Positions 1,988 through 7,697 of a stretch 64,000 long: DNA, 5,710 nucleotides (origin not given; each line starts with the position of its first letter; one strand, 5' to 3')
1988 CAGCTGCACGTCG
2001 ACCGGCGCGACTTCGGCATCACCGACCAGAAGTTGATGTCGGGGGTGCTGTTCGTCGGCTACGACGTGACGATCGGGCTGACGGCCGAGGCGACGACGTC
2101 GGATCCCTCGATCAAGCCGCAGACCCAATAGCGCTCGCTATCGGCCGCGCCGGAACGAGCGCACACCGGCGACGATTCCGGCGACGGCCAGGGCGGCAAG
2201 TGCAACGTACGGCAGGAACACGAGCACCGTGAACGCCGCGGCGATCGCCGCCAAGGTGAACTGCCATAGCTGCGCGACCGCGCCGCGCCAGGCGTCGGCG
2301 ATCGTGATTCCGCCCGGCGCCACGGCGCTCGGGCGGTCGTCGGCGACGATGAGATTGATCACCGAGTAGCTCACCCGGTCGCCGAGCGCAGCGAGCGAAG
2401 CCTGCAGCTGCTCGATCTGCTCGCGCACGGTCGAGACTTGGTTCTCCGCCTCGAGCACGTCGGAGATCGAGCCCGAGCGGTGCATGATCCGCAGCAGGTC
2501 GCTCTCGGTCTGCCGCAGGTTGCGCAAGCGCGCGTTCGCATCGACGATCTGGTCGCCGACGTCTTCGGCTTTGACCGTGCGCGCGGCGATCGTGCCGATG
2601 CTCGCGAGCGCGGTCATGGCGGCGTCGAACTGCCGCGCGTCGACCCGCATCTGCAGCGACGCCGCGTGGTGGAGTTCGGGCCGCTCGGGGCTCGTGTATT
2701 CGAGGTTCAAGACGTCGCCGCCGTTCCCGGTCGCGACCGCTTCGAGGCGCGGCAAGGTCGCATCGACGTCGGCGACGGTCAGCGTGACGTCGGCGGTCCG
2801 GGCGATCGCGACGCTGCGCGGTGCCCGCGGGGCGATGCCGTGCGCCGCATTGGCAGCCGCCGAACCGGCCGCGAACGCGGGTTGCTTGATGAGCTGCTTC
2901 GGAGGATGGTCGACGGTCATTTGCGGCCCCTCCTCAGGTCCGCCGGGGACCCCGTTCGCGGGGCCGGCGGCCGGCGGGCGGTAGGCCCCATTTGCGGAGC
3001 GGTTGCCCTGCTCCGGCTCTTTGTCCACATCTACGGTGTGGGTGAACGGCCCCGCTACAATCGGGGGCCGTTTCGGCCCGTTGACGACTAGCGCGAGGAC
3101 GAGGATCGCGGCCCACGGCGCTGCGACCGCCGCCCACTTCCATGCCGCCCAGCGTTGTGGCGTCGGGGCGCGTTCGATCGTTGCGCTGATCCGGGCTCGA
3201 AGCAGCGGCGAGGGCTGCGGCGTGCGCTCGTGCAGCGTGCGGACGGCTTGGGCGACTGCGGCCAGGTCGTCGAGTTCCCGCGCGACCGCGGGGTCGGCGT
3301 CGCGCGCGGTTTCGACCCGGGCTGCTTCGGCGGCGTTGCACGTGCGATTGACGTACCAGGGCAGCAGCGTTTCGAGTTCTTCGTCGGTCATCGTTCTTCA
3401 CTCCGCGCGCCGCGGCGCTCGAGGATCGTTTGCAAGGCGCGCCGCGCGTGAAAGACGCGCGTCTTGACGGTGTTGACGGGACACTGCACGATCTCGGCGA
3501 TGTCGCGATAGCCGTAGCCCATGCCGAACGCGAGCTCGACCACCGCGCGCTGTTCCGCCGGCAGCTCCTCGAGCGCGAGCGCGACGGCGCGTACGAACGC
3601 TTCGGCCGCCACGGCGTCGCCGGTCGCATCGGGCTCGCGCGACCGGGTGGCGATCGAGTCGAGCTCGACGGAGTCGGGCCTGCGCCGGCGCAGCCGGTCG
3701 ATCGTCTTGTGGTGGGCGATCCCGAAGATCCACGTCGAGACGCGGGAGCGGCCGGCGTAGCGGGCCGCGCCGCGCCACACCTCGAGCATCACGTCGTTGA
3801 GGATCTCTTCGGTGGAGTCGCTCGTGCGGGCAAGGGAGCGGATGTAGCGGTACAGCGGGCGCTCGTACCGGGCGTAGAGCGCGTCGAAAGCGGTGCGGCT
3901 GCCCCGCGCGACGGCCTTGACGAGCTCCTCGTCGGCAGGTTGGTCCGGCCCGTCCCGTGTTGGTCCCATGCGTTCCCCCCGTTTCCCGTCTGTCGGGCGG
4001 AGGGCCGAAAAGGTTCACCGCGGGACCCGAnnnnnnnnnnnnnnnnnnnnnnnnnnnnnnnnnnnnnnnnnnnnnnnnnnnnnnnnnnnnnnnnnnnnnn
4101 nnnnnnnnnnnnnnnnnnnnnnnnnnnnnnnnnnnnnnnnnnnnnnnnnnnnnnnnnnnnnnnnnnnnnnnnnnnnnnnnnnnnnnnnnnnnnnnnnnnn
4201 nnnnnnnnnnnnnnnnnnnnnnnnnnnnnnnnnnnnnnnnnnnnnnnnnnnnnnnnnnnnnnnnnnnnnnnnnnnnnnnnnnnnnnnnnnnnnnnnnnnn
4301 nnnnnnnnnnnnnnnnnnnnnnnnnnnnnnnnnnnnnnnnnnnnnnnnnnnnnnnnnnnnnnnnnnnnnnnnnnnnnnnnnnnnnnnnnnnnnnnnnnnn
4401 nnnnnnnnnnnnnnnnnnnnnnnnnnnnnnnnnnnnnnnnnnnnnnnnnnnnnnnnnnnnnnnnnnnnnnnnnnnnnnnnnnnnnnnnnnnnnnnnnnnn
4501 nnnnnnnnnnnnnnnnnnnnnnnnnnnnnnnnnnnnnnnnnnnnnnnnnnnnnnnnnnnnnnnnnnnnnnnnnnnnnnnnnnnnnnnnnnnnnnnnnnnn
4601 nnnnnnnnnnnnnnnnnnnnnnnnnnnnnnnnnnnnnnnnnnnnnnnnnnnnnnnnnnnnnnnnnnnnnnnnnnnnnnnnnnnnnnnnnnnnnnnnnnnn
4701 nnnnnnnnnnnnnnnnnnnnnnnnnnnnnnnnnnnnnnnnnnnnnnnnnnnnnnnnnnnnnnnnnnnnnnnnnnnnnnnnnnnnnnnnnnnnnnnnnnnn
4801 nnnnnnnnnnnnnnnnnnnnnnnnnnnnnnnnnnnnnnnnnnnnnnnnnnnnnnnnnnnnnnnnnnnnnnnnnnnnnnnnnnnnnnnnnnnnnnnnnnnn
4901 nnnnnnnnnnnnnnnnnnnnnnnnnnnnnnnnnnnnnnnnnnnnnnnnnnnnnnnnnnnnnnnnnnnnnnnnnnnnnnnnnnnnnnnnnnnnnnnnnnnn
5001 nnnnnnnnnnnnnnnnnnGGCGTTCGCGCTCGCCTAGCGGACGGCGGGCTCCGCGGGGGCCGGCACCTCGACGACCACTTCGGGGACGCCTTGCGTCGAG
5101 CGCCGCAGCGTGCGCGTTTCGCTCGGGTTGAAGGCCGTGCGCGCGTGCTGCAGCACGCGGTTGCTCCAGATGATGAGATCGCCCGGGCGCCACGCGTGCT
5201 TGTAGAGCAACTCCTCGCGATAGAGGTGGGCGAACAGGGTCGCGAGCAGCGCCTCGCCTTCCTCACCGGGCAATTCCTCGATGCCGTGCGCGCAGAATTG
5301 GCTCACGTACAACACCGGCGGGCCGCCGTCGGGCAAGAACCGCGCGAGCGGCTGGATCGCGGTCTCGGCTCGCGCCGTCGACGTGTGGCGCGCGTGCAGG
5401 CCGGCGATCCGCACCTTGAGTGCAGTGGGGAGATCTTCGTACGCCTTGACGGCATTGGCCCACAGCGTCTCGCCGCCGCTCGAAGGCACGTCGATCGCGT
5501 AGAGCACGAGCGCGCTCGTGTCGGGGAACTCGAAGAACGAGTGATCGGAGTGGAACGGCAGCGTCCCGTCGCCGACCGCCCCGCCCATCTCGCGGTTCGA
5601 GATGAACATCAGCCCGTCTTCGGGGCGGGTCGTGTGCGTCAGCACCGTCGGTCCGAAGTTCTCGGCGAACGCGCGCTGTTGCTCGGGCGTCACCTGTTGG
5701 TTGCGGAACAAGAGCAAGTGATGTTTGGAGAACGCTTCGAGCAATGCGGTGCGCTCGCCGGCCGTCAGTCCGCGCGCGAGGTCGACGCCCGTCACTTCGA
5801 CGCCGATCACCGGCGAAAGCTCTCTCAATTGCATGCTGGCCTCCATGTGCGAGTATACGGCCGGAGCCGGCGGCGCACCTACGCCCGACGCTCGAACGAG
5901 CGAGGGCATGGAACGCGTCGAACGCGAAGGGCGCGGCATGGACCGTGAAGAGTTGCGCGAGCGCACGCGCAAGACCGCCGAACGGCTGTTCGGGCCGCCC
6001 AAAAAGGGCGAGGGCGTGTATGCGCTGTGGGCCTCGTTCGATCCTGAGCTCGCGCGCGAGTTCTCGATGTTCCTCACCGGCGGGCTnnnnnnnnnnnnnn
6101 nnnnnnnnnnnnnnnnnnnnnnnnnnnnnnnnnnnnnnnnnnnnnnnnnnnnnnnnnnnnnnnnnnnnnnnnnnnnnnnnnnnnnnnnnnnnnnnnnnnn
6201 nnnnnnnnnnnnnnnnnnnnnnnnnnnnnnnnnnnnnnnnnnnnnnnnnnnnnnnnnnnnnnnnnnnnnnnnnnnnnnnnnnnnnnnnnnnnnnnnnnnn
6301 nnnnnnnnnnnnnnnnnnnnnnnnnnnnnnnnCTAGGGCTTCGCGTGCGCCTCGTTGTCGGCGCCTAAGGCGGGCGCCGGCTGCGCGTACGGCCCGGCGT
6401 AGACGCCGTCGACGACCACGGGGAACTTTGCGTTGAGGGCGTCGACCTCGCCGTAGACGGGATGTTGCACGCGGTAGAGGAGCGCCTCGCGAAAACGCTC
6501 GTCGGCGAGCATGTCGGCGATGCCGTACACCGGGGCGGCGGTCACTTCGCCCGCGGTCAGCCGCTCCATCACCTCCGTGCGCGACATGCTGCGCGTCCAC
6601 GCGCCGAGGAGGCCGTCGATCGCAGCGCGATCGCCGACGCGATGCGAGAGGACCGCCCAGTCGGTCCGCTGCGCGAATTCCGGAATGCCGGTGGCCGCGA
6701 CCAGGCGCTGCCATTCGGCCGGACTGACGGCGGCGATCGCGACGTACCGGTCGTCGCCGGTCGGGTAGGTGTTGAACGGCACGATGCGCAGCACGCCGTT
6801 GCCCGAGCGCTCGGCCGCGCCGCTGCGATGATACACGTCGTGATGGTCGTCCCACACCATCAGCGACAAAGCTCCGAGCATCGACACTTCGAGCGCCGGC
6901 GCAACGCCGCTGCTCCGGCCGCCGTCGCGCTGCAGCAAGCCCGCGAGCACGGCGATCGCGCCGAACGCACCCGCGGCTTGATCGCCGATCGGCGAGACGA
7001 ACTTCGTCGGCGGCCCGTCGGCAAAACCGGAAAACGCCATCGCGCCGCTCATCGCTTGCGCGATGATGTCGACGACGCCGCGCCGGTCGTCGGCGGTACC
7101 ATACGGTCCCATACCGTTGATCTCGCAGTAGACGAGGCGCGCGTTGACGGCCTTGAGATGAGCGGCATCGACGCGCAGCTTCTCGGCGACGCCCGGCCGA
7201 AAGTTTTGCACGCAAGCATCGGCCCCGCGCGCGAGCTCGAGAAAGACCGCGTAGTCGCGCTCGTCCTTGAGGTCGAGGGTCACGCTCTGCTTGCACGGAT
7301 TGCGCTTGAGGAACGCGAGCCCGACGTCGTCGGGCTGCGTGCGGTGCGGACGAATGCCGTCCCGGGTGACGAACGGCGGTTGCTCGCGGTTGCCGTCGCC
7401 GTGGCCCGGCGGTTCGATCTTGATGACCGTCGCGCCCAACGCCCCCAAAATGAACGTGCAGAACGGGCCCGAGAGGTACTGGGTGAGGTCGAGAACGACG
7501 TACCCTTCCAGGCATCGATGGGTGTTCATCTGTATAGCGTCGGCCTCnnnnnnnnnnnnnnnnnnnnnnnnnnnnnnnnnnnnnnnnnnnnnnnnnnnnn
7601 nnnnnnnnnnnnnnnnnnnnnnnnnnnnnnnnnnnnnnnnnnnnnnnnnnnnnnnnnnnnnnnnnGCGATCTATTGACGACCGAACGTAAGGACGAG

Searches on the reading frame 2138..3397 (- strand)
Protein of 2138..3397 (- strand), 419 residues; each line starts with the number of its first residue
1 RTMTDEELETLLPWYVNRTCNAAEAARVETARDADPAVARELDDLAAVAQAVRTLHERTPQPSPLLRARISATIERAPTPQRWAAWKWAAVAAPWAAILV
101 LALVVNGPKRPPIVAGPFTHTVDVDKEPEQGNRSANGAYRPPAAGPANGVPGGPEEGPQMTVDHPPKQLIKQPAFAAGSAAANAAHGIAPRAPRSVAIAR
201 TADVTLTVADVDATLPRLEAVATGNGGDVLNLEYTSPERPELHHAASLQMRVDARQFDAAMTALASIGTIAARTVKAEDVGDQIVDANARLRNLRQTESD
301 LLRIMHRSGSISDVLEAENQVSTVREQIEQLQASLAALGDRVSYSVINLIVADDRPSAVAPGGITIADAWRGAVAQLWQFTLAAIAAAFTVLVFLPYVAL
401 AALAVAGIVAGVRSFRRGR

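Call 72: search_protein_families(library=pfam, proteins=[window:2138-3397:-], max_evalue=0.0001)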
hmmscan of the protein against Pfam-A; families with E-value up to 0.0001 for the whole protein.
window:2138-3397:- (419 aa): 1 family
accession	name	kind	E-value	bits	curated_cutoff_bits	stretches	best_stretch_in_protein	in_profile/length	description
PF14257.11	DUF4349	-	1.2e-44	152.7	27.7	1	197-407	2-210/213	Domain of unknown function (DUF4349)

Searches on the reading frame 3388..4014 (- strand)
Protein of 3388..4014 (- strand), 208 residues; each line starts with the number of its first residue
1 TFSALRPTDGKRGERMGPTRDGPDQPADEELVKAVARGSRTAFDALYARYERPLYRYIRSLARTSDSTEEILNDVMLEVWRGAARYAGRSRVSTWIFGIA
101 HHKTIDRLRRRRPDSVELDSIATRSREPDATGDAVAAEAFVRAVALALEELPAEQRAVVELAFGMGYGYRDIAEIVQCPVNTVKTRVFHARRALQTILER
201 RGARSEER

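Call 72: search_protein_families(library=pfam, proteins=[window:3388-4014:-], max_evalue=0.0001)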
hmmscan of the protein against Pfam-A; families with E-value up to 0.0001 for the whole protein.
window:3388-4014:- (208 aa): 4 families
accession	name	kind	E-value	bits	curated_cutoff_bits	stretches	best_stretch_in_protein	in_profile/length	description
PF08281.18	Sigma70_r4_2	-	1e-14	54.4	25.7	1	143-194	3-54/54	Sigma-70, region 4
PF04542.20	Sigma70_r2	-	8.2e-14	51.6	24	1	46-112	1-69/71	Sigma-70 region 2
PF04545.22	Sigma70_r4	-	1.2e-08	34.8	24.1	1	147-195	1-49/50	Sigma-70, region 4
PF07638.17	Sigma70_ECF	-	4.5e-06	27.1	21.1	1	30-196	6-181/185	ECF sigma factor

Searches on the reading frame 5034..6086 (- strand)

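Call 72: search_protein_families(library=pfam, proteins=[window:5034-6086:-], max_evalue=0.0001)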
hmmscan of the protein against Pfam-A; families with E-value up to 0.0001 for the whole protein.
window:5034-6086:- (350 aa): 1 family
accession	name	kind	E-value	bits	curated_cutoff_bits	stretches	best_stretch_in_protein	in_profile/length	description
PF02668.22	TauD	-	4.5e-52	178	27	1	87-331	2-267/267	Taurine catabolism dioxygenase TauD, TfdA family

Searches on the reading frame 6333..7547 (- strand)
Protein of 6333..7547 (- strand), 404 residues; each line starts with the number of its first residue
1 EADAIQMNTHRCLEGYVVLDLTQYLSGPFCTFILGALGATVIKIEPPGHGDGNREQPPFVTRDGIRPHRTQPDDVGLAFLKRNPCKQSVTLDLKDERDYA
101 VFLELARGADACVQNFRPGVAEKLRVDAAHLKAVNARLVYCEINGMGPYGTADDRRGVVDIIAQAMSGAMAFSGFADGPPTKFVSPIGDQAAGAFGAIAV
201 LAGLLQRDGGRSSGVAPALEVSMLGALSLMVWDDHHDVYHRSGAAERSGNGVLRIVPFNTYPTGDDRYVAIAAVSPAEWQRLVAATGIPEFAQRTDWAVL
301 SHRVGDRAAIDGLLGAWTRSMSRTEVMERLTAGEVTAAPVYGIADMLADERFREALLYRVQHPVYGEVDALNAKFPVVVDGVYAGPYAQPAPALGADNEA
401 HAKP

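Call 72: search_protein_families(library=pfam, proteins=[window:6333-7547:-], max_evalue=0.0001)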
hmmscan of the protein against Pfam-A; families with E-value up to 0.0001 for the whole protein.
window:6333-7547:- (404 aa): 1 family
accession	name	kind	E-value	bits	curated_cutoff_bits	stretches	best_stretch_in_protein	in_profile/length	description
PF02515.22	CoA_transf_3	-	1.4e-85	288.1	23.3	1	13-398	1-366/366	CoA-transferase family III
